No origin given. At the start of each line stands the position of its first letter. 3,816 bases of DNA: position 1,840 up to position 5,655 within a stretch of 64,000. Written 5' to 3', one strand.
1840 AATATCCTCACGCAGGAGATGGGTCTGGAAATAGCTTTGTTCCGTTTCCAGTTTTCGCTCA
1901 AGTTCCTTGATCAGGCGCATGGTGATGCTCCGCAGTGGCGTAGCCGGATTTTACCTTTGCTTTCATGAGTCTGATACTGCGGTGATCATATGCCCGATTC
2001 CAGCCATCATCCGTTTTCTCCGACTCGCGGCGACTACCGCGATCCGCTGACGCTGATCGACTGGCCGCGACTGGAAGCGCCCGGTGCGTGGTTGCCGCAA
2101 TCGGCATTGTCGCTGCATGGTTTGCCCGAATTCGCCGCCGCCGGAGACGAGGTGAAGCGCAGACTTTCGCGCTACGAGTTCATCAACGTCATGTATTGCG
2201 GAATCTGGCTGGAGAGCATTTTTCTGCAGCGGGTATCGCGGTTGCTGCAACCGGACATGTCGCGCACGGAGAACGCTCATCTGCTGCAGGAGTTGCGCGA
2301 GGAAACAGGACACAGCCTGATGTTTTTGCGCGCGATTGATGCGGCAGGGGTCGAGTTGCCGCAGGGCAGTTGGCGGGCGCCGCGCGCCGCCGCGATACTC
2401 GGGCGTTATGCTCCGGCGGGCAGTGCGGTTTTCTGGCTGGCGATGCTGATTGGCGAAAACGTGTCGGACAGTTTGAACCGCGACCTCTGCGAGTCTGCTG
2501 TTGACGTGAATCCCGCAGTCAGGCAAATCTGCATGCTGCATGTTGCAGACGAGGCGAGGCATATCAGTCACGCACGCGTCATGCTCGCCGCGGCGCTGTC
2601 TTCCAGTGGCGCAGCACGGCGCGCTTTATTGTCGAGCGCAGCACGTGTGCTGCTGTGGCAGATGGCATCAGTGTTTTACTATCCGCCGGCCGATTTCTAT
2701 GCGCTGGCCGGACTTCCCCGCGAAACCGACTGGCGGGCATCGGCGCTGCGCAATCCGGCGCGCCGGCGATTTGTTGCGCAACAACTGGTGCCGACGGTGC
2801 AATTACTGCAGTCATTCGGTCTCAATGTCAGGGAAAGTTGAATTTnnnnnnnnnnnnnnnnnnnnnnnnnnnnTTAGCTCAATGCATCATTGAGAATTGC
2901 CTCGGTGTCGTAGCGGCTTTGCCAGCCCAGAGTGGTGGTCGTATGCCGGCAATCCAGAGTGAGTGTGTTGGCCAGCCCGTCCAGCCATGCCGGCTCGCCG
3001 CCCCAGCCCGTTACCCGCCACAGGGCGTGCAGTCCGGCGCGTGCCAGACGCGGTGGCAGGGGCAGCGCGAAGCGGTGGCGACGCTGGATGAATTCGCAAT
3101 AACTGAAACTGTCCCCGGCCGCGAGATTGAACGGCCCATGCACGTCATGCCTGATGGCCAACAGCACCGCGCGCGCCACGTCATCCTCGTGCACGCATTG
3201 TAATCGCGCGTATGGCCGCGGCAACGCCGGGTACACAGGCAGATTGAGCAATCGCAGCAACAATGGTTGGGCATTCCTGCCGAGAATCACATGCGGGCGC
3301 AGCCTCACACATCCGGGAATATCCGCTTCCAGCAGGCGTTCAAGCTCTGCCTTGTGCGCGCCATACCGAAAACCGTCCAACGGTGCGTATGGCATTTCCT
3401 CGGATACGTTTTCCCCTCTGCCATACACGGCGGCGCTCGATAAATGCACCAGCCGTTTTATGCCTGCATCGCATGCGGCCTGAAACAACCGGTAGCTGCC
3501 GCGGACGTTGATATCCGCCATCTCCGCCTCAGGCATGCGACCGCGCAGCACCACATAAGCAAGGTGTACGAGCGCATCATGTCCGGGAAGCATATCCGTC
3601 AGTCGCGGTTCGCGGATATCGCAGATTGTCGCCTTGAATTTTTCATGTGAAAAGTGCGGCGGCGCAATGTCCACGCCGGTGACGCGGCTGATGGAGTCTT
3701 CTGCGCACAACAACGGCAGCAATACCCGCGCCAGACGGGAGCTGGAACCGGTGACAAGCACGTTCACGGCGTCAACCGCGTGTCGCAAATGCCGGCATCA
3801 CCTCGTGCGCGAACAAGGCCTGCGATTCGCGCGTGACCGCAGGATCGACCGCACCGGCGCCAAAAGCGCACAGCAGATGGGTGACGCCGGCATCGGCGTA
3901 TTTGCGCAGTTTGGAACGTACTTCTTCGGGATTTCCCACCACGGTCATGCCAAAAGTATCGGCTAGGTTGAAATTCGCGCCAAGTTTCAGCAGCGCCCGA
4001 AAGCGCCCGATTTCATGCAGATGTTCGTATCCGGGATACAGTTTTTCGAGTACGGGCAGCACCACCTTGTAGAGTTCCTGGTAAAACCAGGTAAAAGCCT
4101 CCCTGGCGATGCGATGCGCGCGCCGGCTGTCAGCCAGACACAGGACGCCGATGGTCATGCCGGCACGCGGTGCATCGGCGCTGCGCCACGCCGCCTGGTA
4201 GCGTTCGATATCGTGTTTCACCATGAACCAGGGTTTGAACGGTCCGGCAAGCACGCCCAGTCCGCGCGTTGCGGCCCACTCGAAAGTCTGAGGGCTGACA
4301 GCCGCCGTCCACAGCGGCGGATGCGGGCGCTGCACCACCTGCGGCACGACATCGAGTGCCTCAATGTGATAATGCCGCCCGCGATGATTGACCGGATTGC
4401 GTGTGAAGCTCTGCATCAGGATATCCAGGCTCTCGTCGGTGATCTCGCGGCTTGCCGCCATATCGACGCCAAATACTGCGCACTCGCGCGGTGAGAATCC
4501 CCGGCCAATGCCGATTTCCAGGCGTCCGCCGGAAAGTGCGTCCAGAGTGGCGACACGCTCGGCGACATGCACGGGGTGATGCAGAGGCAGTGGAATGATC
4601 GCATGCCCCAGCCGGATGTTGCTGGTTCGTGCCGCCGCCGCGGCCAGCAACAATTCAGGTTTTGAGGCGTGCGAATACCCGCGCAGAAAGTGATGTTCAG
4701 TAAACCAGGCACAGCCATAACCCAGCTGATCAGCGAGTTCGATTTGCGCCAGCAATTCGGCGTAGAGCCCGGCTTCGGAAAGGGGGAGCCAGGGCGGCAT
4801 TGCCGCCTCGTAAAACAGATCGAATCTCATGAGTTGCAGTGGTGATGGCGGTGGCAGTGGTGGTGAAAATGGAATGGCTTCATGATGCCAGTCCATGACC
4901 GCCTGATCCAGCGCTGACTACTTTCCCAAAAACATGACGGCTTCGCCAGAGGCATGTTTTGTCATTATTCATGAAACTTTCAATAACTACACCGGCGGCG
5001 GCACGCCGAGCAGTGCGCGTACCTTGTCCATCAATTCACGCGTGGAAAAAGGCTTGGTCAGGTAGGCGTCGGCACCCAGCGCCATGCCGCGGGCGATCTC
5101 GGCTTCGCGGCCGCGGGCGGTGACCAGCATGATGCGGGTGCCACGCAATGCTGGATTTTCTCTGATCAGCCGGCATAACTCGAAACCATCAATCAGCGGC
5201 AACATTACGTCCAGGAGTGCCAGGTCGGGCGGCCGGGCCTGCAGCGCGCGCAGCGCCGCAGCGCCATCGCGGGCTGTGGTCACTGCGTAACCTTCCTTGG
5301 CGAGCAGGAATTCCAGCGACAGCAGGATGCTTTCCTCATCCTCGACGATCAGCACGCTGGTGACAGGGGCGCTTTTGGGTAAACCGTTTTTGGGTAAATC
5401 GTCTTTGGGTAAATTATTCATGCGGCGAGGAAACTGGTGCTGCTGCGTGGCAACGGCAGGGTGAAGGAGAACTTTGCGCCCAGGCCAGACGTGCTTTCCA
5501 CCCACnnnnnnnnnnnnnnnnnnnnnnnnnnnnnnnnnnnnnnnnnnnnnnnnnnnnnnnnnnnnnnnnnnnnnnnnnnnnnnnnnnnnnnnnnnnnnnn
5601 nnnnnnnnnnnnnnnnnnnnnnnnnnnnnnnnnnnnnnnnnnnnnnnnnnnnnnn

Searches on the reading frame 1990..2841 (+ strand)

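Call 8: search_protein_families(library=pfam, proteins=[window:1990-2841:+], max_evalue=0.01)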
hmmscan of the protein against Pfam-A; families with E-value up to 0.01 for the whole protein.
window:1990-2841:+ (283 aa): 1 family
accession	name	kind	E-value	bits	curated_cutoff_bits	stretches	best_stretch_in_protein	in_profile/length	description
PF11583.14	AurF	-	2.5e-42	145.4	29.6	1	18-277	21-282/282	P-aminobenzoate N-oxygenase AurF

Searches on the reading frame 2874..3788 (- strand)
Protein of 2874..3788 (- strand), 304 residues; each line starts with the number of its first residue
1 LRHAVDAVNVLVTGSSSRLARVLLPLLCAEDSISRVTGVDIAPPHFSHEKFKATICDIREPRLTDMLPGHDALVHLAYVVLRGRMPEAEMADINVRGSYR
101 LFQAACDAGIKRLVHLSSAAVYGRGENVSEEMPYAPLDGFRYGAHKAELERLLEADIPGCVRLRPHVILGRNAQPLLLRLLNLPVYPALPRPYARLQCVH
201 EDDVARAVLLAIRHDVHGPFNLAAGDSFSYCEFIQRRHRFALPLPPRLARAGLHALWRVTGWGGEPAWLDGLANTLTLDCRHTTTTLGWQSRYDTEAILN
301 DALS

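Call 8: search_protein_families(library=pfam, proteins=[window:2874-3788:-], max_evalue=0.01)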
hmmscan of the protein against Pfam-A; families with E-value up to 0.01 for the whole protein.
window:2874-3788:- (304 aa): 6 families
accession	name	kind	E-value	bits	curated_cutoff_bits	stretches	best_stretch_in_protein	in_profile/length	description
PF01370.27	Epimerase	-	1.3e-17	64.4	20.9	1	10-155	1-155/240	NAD dependent epimerase/dehydratase family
PF01073.25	3Beta_HSD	-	5.9e-10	39.1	22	1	11-153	1-157/280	3-beta hydroxysteroid dehydrogenase/isomerase family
PF16363.11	GDP_Man_Dehyd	-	2.7e-07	30.8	27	1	47-147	50-158/332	GDP-mannose 4,6 dehydratase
PF04321.23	RmlD_sub_bind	-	0.00092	18.8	27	1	87-183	71-166/287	RmlD substrate binding domain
PF07993.18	NAD_binding_4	-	0.0033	17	20.1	1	82-136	100-155/258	Male sterility protein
PF13460.12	NAD_binding_10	-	0.0062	16.9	27.2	1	48-154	38-132/184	NAD(P)H-binding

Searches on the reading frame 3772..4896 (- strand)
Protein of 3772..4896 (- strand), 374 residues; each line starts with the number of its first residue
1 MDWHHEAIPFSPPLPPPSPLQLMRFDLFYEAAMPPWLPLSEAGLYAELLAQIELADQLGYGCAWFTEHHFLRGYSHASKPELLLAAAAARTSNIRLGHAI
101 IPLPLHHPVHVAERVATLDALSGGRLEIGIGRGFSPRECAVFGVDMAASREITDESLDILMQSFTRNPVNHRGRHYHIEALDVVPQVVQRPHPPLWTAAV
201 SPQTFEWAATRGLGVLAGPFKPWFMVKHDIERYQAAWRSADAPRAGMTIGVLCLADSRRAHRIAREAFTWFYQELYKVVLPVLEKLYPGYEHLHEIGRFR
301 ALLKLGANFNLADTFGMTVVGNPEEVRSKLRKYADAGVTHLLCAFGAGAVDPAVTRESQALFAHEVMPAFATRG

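Call 8: search_protein_families(library=pfam, proteins=[window:3772-4896:-], max_evalue=0.01)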
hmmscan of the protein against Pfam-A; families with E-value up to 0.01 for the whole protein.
window:3772-4896:- (374 aa): 1 family
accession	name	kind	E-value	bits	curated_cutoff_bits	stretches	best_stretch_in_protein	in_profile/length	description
PF00296.26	Bac_luciferase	-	2e-64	218.4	27.9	1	23-340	1-314/314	Luciferase-like monooxygenase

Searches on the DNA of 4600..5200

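Call 14: search_rna_families(source=window, start=4600, end=5200, threshold=evalue, max_evalue=10)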
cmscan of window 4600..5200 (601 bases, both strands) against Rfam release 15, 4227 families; matches with E-value up to 10: 1.
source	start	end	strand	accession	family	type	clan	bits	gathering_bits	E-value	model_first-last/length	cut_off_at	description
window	4604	4670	+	RF00726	mir-87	Gene; miRNA;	-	22.2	49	0.029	1-79/79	no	mir-87 microRNA precursor family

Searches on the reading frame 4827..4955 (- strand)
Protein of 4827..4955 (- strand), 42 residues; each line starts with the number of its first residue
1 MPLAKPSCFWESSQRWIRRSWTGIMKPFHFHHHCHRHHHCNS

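Call 8: search_protein_families(library=pfam, proteins=[window:4827-4955:-], max_evalue=0.01)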
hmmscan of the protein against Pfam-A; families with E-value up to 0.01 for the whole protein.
window:4827-4955:- (42 aa): 0 families

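Call 27: find_homologous_proteins(query=P0003, max_evalue=1e-100)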
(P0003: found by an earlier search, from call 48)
Query P0003 (352 aa): 714 proteins with E <= 1e-100 among 8000 candidates; the best 120 are listed.
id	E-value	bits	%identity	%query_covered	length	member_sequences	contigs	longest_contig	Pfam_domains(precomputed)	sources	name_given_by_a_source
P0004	4.4e-220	748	93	100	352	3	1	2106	PF00296.27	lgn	-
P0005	3.4e-217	739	91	100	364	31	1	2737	PF00296.27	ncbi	-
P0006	1.2e-212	724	89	100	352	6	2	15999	PF00296.27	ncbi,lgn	-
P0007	1.1e-205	701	86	100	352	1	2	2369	PF00296.27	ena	-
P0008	3.9e-200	683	83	100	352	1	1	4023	PF00296.27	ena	-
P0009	1.4e-198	678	83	100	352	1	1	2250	PF00296.27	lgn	-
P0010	1.1e-196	672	83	100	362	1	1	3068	PF00296.27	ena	-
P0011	1.5e-195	668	83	100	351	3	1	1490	PF00296.27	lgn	-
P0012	7.5e-195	665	82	100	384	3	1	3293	PF00296.27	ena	-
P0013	6.4e-194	662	81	100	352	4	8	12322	PF00296.27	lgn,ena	-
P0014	6.6e-194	662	81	100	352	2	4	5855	PF00296.27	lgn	-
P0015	7.5e-194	662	81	100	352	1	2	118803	PF00296.27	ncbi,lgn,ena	-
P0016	6.6e-192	656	80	100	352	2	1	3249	PF00296.27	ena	-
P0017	5.9e-191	653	80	100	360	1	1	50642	PF00296.27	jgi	jgi:alkanesulfonate monooxygenase SsuD/methylene tetrahydromethanopterin reductase-like flavin-depen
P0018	1.6e-190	651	80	100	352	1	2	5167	PF00296.27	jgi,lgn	jgi:alkanesulfonate monooxygenase SsuD/methylene tetrahydromethanopterin reductase-like flavin-depen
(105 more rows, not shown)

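Call 28: find_encoding_contigs(protein=P0004, flank=1500, max_places=2)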
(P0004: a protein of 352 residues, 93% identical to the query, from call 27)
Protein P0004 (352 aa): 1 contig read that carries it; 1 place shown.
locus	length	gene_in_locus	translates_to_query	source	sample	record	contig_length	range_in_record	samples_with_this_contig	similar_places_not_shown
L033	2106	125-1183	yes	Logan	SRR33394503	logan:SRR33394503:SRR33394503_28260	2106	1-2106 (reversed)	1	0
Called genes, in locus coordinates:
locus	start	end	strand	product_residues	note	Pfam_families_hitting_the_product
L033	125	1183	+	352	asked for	PF00296:Bac_luciferase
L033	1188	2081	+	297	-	PF01073:3Beta_HSD, PF01370:Epimerase, PF04321:RmlD_sub_bind (weak), PF16363:GDP_Man_Dehyd (weak)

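Call 29: find_encoding_contigs(protein=P0007, flank=1500, max_places=2)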
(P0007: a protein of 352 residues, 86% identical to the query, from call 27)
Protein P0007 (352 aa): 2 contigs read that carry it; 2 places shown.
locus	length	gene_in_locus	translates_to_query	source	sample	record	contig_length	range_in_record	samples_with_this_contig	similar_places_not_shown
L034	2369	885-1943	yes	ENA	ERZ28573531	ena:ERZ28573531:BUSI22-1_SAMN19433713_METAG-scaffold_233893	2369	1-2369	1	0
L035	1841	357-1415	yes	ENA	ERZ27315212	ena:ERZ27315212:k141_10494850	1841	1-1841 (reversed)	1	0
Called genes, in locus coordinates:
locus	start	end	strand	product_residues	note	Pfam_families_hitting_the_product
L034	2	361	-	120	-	?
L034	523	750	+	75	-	PF01206:TusA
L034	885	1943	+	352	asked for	PF00296:Bac_luciferase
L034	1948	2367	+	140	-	?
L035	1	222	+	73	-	?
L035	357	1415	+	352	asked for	PF00296:Bac_luciferase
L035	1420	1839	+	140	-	?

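Call 30: find_encoding_contigs(protein=P0008, flank=1500, max_places=2)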
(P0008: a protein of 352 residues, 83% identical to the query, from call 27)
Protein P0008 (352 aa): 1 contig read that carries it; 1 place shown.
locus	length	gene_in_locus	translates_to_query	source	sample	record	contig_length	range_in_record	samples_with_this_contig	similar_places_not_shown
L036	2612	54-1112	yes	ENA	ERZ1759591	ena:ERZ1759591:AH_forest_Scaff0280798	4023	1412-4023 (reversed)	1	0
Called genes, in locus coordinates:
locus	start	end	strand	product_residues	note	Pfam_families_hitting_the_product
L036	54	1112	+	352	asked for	PF00296:Bac_luciferase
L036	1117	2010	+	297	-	PF01073:3Beta_HSD, PF01370:Epimerase, PF04321:RmlD_sub_bind (faint), PF16363:GDP_Man_Dehyd (faint)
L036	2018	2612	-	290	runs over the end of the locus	PF11583:AurF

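Call 31: find_encoding_contigs(protein=P0009, flank=1500, max_places=2)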
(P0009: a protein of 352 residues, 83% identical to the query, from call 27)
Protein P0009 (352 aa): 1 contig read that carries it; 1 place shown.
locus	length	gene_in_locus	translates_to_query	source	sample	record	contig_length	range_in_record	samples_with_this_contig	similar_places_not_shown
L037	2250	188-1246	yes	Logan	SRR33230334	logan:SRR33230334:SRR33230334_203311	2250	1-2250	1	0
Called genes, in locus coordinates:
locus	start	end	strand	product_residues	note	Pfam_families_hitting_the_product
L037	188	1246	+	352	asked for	PF00296:Bac_luciferase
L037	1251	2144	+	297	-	PF01073:3Beta_HSD, PF01370:Epimerase, PF04321:RmlD_sub_bind (faint), PF16363:GDP_Man_Dehyd (weak)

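Call 32: find_encoding_contigs(protein=P0010, flank=1500, max_places=2)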
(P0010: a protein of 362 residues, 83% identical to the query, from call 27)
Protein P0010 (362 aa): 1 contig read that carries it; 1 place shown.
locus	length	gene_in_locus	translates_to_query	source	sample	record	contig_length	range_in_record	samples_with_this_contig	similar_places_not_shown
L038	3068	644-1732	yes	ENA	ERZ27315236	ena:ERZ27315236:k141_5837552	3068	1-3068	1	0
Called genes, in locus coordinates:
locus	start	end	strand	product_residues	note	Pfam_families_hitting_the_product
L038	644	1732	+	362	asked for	PF00296:Bac_luciferase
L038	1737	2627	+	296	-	PF01073:3Beta_HSD, PF01370:Epimerase, PF04321:RmlD_sub_bind, PF16363:GDP_Man_Dehyd (weak)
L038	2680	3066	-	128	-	?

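Call 33: find_encoding_contigs(protein=P0012, flank=1500, max_places=2)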
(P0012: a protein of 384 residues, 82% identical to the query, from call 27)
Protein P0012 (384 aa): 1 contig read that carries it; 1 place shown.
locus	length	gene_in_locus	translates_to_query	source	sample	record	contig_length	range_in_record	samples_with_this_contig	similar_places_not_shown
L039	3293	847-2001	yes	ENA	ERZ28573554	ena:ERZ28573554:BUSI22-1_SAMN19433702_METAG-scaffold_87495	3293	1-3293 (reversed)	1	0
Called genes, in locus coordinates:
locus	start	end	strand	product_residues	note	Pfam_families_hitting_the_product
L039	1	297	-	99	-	?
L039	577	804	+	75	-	PF01206:TusA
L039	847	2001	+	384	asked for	PF00296:Bac_luciferase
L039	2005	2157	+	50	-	-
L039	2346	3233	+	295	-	PF01073:3Beta_HSD, PF01370:Epimerase, PF16363:GDP_Man_Dehyd (faint)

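Call 34: find_encoding_contigs(protein=P0013, flank=1500, max_places=3)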
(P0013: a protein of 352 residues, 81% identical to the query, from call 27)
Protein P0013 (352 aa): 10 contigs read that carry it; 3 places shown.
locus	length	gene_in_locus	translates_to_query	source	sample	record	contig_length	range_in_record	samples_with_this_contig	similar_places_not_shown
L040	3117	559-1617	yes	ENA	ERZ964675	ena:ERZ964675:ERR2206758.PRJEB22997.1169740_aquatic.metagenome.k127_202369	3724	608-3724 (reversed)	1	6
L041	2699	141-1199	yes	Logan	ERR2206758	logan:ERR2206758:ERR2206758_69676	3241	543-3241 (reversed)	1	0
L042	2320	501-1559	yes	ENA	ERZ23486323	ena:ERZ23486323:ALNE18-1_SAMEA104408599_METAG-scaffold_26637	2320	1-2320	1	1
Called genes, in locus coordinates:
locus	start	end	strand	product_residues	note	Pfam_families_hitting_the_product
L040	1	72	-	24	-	?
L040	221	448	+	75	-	PF01206:TusA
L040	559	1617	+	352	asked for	PF00296:Bac_luciferase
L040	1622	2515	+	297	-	PF01073:3Beta_HSD, PF01370:Epimerase, PF04321:RmlD_sub_bind (weak), PF13460:NAD_binding_10 (weak), PF16363:GDP_Man_Dehyd (weak)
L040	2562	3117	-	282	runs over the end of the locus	PF11583:AurF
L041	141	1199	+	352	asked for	PF00296:Bac_luciferase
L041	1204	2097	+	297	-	PF01073:3Beta_HSD, PF01370:Epimerase, PF04321:RmlD_sub_bind (weak), PF13460:NAD_binding_10 (weak), PF16363:GDP_Man_Dehyd (weak)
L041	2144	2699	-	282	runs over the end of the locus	PF11583:AurF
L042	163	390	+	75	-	PF01206:TusA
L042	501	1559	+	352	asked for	PF00296:Bac_luciferase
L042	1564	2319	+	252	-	?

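Call 35: find_encoding_contigs(protein=P0015, flank=1500, max_places=2)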
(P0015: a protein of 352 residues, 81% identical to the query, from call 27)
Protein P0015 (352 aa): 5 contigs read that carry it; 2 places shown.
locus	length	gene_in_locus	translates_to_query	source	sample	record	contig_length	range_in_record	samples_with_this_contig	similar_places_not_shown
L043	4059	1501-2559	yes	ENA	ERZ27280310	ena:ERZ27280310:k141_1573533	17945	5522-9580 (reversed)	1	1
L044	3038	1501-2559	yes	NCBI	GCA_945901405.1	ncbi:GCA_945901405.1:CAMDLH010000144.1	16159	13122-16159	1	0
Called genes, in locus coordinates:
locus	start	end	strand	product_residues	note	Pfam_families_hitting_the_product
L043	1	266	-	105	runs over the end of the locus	PF08770:SoxZ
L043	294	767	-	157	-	PF13501:SoxY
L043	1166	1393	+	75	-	PF01206:TusA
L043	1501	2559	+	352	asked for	PF00296:Bac_luciferase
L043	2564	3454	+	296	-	PF01073:3Beta_HSD, PF01370:Epimerase, PF04321:RmlD_sub_bind, PF13460:NAD_binding_10 (faint), PF16363:GDP_Man_Dehyd (faint)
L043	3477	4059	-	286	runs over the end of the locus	PF11583:AurF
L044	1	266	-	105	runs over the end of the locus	PF08770:SoxZ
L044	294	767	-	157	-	PF13501:SoxY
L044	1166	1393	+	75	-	PF01206:TusA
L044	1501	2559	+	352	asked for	PF00296:Bac_luciferase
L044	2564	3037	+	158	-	?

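Call 36: find_encoding_contigs(protein=P0017, flank=1500, max_places=2)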
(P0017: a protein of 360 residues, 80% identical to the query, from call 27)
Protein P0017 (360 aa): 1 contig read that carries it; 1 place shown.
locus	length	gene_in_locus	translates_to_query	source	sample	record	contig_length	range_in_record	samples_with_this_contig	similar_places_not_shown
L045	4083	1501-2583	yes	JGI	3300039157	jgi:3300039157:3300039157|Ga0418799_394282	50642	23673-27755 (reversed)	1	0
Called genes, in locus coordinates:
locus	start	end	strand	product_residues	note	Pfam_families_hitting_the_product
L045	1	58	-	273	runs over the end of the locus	PF21342:SoxA-TsdA_cyt-c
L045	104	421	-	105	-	PF08770:SoxZ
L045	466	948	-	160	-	PF13501:SoxY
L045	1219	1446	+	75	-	PF01206:TusA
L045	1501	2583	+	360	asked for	PF00296:Bac_luciferase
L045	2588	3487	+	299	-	PF01073:3Beta_HSD, PF01370:Epimerase, PF04321:RmlD_sub_bind, PF16363:GDP_Man_Dehyd (weak)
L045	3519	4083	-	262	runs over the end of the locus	PF11583:AurF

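Call 37: find_encoding_contigs(protein=P0014, flank=1500, max_places=2)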
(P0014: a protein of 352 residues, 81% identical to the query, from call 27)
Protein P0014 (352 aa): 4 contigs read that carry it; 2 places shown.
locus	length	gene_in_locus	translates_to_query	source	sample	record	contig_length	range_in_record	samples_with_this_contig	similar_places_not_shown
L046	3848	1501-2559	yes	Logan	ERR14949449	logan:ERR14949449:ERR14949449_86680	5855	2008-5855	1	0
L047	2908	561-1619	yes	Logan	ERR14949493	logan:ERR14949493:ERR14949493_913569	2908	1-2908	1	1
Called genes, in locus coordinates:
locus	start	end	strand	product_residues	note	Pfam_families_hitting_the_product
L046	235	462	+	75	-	PF01206:TusA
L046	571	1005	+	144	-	PF13340:DUF4096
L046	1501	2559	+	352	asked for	PF00296:Bac_luciferase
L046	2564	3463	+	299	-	PF01073:3Beta_HSD, PF01370:Epimerase, PF04321:RmlD_sub_bind, PF16363:GDP_Man_Dehyd (faint)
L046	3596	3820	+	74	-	-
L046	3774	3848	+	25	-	?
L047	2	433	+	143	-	?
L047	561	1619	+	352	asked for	PF00296:Bac_luciferase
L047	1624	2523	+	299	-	PF01073:3Beta_HSD, PF01370:Epimerase, PF04321:RmlD_sub_bind, PF16363:GDP_Man_Dehyd (faint)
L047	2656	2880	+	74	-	-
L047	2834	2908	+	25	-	?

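Call 48: list_cluster_members(proteins=[window:4830-4955:-, P0001, P0003])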
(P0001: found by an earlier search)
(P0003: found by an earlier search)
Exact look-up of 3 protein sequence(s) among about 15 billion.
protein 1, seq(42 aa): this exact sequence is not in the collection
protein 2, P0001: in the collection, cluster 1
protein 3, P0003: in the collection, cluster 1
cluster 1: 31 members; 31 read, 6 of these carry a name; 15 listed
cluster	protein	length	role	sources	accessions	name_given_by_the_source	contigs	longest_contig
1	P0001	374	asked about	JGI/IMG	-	-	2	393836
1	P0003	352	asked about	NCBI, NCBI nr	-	-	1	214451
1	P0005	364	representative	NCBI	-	-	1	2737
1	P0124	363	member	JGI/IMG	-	alkanesulfonate monooxygenase SsuD/methylene tetrahydromethanopterin reductase-like ...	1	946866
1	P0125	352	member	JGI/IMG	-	alkanesulfonate monooxygenase SsuD/methylene tetrahydromethanopterin reductase-like ...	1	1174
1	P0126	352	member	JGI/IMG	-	alkanesulfonate monooxygenase SsuD/methylene tetrahydromethanopterin reductase-like ...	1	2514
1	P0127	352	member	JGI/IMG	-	alkanesulfonate monooxygenase SsuD/methylene tetrahydromethanopterin reductase-like ...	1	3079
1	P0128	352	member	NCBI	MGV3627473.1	MAG: LLM class flavin-dependent oxidoreductase [Betaproteobacteria bacterium]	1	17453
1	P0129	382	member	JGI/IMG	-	alkanesulfonate monooxygenase SsuD/methylene tetrahydromethanopterin reductase-like ...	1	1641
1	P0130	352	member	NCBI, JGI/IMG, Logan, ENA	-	-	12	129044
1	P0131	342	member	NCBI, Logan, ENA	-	-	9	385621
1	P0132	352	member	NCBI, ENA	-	-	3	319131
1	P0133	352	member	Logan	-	-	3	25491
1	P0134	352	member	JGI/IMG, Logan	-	-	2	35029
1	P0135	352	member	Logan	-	-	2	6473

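Call 50: find_encoding_contigs(protein=P0128, flank=1500, max_places=3)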
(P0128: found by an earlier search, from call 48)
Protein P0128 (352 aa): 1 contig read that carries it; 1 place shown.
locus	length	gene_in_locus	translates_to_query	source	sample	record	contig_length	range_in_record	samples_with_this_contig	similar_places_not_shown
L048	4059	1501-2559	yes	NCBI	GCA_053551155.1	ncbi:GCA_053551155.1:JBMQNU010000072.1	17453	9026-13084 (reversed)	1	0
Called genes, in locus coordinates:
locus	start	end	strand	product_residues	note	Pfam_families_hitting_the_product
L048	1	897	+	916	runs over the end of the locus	PF00512:HisKA, PF02518:HATPase_c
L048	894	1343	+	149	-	PF00072:Response_reg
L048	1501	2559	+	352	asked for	PF00296:Bac_luciferase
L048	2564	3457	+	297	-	PF01073:3Beta_HSD, PF01370:Epimerase, PF16363:GDP_Man_Dehyd (faint)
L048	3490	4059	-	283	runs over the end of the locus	PF11583:AurF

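Call 51: find_encoding_contigs(protein=P0131, flank=1500, max_places=6)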
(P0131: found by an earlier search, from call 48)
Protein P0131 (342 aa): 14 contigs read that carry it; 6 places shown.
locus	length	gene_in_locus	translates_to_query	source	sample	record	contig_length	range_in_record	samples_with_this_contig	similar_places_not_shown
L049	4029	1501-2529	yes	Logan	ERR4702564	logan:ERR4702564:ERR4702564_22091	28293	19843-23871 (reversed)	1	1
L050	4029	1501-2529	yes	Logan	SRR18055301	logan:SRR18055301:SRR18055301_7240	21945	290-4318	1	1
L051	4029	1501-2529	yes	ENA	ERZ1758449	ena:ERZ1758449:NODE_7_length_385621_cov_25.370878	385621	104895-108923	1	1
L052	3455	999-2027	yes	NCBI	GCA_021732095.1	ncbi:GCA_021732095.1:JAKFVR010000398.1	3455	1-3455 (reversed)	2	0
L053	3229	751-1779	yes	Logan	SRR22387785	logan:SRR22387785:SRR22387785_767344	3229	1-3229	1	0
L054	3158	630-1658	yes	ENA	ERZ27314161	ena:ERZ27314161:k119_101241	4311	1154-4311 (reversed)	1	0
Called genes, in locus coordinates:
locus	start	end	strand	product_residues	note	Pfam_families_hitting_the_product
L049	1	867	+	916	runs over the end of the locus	PF00512:HisKA, PF02518:HATPase_c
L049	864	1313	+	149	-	PF00072:Response_reg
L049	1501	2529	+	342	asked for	PF00296:Bac_luciferase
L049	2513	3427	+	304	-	PF01370:Epimerase, PF01073:3Beta_HSD, PF16363:GDP_Man_Dehyd (faint)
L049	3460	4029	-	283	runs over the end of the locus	PF11583:AurF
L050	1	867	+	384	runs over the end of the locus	?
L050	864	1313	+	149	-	PF00072:Response_reg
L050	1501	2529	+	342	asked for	PF00296:Bac_luciferase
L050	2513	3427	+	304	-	PF01370:Epimerase, PF01073:3Beta_HSD, PF16363:GDP_Man_Dehyd (faint)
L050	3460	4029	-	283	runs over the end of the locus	PF11583:AurF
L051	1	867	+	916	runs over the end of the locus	PF00512:HisKA, PF02518:HATPase_c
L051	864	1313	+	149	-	PF00072:Response_reg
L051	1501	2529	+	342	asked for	PF00296:Bac_luciferase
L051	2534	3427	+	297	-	PF01073:3Beta_HSD, PF01370:Epimerase, PF16363:GDP_Man_Dehyd (faint)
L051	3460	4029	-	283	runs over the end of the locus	PF11583:AurF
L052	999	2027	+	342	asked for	PF00296:Bac_luciferase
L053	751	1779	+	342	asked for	PF00296:Bac_luciferase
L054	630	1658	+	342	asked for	PF00296:Bac_luciferase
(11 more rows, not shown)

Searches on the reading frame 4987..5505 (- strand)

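Call 8: search_protein_families(library=pfam, proteins=[window:4987-5505:-], max_evalue=0.01)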
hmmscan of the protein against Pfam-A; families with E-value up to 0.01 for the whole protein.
window:4987-5505:- (172 aa): 2 families
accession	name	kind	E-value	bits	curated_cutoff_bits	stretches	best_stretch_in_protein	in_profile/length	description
PF00072.30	Response_reg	-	1.2e-28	99.9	30.2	1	51-163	1-111/111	Response regulator receiver domain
PF23198.2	PDE8A_N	-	0.00078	19.8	29.6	1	47-132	9-95/147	PDE8A-like, N-terminal domain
